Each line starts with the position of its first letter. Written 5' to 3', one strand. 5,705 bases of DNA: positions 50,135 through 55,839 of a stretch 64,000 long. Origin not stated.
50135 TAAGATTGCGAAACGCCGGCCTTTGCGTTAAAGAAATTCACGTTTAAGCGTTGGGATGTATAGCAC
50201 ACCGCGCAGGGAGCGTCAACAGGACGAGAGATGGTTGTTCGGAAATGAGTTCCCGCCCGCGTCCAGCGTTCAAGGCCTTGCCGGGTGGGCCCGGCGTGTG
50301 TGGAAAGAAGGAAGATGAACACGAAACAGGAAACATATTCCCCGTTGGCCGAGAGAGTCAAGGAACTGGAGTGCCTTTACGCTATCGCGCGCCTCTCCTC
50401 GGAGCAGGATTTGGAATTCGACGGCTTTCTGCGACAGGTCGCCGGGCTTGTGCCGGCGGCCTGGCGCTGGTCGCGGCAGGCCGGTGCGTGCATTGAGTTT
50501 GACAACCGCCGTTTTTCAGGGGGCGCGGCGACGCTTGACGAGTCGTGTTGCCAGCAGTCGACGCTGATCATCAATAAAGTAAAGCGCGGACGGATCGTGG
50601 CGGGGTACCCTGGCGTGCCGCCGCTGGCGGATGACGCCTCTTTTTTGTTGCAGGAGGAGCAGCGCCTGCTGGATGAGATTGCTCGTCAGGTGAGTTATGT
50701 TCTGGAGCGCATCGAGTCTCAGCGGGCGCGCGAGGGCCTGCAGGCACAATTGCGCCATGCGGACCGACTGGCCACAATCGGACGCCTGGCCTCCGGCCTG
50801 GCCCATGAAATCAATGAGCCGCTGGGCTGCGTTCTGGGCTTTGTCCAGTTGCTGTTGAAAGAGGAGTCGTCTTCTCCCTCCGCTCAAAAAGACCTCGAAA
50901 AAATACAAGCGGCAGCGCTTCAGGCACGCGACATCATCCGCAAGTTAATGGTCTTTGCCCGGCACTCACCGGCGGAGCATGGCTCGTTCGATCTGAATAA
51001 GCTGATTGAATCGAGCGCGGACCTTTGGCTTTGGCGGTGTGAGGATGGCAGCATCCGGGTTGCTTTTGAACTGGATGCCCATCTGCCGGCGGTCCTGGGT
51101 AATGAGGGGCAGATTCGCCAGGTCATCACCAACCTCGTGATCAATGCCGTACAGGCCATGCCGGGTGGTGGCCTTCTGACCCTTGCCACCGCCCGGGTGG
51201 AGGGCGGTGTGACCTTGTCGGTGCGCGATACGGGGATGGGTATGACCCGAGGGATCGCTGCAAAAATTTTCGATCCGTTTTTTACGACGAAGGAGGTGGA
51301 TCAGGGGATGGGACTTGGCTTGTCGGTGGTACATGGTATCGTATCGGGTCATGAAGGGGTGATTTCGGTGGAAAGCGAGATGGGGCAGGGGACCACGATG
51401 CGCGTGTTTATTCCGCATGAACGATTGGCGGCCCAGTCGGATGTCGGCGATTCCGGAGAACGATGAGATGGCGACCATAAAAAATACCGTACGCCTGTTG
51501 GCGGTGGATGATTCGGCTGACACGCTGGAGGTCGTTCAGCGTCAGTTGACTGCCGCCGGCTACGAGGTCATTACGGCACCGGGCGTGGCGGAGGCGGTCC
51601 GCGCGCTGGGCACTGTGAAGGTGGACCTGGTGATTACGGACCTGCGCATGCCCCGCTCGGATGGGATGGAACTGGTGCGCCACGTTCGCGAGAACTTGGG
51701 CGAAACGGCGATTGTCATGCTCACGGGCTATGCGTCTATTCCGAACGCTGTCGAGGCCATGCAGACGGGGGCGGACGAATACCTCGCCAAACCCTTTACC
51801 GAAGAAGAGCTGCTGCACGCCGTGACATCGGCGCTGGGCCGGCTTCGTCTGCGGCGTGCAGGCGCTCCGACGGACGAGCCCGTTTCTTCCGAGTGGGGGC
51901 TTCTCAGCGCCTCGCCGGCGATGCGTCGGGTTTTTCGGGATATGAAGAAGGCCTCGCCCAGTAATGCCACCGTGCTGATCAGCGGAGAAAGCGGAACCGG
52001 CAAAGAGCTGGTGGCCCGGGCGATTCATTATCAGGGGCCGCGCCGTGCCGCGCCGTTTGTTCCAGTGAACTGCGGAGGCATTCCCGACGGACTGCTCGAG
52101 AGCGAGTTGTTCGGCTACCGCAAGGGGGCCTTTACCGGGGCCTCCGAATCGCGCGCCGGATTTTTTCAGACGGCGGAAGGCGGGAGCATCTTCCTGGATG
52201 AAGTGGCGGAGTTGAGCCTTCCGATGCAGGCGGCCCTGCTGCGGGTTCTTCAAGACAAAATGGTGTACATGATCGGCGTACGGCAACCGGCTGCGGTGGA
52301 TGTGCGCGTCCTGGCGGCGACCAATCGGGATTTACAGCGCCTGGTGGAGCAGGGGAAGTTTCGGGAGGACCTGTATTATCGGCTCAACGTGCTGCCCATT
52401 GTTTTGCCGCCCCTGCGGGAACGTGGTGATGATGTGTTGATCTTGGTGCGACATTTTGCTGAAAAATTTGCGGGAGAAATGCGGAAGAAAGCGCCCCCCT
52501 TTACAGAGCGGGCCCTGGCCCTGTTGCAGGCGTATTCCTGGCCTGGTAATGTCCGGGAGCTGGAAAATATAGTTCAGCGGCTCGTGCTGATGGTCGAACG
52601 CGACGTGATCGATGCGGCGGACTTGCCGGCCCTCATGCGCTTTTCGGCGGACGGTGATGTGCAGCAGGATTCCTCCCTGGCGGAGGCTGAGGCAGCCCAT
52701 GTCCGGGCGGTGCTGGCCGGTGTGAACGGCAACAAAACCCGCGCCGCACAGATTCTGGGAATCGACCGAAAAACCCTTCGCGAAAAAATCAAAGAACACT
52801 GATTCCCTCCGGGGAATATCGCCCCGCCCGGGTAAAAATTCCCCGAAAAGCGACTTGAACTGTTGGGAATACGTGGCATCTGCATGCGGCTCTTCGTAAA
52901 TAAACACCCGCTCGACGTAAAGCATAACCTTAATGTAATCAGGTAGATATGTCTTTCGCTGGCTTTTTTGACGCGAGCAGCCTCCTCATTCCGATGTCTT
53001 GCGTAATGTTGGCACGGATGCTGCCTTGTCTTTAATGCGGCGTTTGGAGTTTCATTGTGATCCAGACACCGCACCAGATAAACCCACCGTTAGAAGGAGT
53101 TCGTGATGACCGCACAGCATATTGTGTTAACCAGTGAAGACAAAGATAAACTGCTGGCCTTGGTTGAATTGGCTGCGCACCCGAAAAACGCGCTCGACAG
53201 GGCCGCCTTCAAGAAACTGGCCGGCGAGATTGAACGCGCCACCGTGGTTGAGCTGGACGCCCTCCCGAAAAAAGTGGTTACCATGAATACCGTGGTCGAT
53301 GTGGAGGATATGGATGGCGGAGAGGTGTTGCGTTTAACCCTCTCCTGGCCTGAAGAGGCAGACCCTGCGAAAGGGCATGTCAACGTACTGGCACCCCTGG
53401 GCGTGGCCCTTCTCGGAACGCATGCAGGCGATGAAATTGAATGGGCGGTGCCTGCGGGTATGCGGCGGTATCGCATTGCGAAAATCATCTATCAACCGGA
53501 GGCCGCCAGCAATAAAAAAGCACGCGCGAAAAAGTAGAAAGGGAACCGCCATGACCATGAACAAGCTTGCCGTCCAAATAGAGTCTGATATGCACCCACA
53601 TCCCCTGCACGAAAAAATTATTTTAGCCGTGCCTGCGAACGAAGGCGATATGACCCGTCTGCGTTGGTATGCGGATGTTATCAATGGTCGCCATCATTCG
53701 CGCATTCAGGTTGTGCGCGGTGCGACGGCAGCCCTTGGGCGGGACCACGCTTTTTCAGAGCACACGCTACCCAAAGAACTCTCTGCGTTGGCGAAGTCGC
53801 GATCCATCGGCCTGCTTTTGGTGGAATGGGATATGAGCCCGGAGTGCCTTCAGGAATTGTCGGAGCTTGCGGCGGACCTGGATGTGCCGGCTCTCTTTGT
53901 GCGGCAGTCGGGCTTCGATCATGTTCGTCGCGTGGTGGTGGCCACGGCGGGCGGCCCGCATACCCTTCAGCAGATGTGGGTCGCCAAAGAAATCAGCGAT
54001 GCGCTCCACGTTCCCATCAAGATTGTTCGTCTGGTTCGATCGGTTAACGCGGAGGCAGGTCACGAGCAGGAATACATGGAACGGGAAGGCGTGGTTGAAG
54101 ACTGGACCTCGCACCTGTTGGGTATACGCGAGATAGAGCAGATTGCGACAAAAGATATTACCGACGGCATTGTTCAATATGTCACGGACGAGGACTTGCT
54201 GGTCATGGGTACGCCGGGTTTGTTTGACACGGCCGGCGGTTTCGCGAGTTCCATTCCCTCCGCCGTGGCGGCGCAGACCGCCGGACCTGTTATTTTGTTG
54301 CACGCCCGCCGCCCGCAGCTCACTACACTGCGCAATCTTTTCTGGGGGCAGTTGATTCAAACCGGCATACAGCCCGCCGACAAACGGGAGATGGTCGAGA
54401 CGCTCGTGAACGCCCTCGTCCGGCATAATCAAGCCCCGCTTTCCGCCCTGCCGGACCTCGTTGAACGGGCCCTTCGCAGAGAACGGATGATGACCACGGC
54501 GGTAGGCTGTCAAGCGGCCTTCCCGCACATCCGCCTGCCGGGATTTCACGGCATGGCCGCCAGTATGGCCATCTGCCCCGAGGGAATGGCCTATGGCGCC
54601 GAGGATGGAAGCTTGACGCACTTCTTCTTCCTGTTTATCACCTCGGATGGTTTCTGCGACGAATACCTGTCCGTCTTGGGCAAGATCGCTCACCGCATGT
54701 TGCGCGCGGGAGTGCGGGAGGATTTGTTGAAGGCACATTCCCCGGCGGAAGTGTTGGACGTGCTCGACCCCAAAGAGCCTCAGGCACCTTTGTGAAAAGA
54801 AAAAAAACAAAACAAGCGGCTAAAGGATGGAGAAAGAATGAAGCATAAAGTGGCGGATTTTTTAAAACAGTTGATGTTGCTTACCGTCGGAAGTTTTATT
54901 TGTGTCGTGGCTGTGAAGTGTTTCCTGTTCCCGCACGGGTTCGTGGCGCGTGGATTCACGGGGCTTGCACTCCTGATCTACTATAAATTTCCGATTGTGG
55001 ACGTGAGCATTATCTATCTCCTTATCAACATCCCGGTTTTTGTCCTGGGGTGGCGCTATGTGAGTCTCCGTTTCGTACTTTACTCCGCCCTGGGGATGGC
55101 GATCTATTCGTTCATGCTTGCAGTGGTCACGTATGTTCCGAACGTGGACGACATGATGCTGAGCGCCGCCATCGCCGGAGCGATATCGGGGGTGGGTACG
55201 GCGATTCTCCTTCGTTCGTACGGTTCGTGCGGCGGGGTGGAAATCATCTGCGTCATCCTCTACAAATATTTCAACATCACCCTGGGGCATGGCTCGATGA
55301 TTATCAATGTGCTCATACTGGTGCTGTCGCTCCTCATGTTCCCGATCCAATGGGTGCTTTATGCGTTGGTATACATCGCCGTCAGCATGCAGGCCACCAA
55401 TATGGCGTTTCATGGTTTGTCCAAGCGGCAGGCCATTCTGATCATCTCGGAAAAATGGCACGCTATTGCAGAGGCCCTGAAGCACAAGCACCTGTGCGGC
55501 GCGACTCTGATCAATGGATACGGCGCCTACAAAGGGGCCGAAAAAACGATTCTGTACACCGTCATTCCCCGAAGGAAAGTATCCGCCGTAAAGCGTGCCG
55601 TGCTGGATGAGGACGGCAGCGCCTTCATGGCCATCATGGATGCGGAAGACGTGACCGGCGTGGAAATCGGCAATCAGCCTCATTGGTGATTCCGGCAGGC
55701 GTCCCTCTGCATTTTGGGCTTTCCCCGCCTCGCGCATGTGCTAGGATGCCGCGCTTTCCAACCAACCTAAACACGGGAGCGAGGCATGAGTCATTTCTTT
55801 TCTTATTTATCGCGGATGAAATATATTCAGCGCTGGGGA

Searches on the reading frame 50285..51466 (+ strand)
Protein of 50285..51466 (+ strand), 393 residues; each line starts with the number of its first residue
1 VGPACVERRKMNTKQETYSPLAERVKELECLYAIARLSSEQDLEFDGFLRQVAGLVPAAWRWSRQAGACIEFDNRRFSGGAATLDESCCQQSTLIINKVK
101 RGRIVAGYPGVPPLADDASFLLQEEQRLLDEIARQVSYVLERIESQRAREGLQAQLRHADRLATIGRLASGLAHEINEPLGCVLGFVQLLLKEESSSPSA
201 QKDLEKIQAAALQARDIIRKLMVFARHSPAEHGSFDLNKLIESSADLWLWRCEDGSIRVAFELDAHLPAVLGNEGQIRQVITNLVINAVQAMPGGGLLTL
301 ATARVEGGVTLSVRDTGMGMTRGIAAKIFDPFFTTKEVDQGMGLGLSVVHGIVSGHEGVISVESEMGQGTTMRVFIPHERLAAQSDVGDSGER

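Call 10: search_protein_families(library=pfam, proteins=[window:50285-51466:+], max_evalue=0.01)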
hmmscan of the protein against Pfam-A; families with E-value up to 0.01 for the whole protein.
window:50285-51466:+ (393 aa): 3 families
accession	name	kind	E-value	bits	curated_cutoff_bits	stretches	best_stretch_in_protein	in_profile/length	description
PF02518.31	HATPase_c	-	1.8e-22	80.3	26.4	1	273-379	2-110/111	Histidine kinase-, DNA gyrase B-, and HSP90-like ATPase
PF00512.31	HisKA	-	5.3e-11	42.8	26.9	1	166-227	3-63/66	His Kinase A (phospho-acceptor) domain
PF04793.17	Herpes_BBRF1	-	0.008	15.7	25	0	123-236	50-158/286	BRRF1-like protein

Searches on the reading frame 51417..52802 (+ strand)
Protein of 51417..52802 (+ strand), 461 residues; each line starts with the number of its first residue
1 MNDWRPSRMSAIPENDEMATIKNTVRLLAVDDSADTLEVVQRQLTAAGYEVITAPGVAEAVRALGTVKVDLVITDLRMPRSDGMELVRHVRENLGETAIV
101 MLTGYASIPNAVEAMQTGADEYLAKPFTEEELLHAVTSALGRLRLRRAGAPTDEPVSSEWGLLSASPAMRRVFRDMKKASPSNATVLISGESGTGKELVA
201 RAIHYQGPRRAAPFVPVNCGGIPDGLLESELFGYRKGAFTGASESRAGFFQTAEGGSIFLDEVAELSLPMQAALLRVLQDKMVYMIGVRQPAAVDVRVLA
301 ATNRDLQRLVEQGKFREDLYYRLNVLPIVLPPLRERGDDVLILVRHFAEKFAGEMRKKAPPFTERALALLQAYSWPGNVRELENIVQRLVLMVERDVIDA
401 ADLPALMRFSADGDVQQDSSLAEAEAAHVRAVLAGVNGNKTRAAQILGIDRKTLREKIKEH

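Call 10: search_protein_families(library=pfam, proteins=[window:51417-52802:+], max_evalue=0.01)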
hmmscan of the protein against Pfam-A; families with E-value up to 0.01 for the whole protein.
window:51417-52802:+ (461 aa): 9 families
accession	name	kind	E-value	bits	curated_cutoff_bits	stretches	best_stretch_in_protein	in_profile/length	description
PF00158.32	Sigma54_activat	-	1.5e-67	226.9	20.2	1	163-328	2-167/168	Sigma-54 interaction domain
PF00072.30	Response_reg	-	8.5e-27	94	30.2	1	28-136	2-110/111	Response regulator receiver domain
PF25601.1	AAA_lid_14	-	2.9e-25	88.4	27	1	334-415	1-82/87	AAA+ ATPase lid domain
PF14532.12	Sigma54_activ_2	-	1.9e-19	70.7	25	1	163-333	1-138/138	Sigma-54 interaction domain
PF02954.25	HTH_8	-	1.4e-10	41.2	22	1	421-460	2-41/42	Bacterial regulatory protein, Fis family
PF07728.20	AAA_5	-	0.00024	21.6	22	1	186-304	2-123/139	AAA domain (dynein-related subfamily)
PF00004.35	AAA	-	0.00036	21.4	21.2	1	186-308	1-113/131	ATPase family associated with various cellular activities (AAA)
PF01078.27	Mg_chelatase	-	0.0068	16.3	20.3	0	241-290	93-142/207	Magnesium chelatase, subunit ChlI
PF13191.12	AAA_16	-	0.0074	17.2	32.6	0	173-253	16-97/167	AAA ATPase domain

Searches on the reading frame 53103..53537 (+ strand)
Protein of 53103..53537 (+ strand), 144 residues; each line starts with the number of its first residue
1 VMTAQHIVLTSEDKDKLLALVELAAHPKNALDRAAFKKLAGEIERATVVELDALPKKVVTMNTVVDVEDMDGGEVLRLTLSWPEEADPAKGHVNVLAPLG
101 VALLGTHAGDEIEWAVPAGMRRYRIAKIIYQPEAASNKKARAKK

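Call 58: search_protein_families(library=pfam, proteins=[window:53103-53537:+], max_evalue=0.001)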
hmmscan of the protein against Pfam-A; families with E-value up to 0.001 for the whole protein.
window:53103-53537:+ (144 aa): 2 families
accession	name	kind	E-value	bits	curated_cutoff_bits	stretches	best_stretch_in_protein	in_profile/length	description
PF01272.25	GreA_GreB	-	1.4e-19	70.2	26.9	1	55-130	2-77/77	Transcription elongation factor, GreA/GreB, C-term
PF14760.11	Rnk_N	-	2.2e-06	28.5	23.7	1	6-49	2-41/41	Rnk N-terminus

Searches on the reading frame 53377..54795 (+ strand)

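Call 10: search_protein_families(library=pfam, proteins=[window:53377-54795:+], max_evalue=0.01)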
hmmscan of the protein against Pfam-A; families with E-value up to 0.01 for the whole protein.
window:53377-54795:+ (472 aa): 1 family
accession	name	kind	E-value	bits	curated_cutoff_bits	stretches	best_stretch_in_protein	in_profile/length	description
PF00359.27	PTS_EIIA_2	-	1.4e-15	58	27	1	325-464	6-142/144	Phosphoenolpyruvate-dependent sugar phosphotransferase system, EIIA 2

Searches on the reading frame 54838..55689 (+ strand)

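Call 59: search_protein_families(library=pfam, proteins=[window:54838-55689:+], max_evalue=0.001)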
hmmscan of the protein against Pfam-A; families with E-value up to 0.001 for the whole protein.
window:54838-55689:+ (283 aa): 2 families
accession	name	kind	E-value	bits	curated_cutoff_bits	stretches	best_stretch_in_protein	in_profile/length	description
PF02588.21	YitT_membrane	-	3.2e-48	164.3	24.3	1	12-214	2-204/205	Uncharacterised 5xTM membrane BCR, YitT family COG1284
PF10035.14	DUF2179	-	2.8e-16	59.5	22.8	1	221-274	2-55/55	Uncharacterized protein conserved in bacteria (DUF2179)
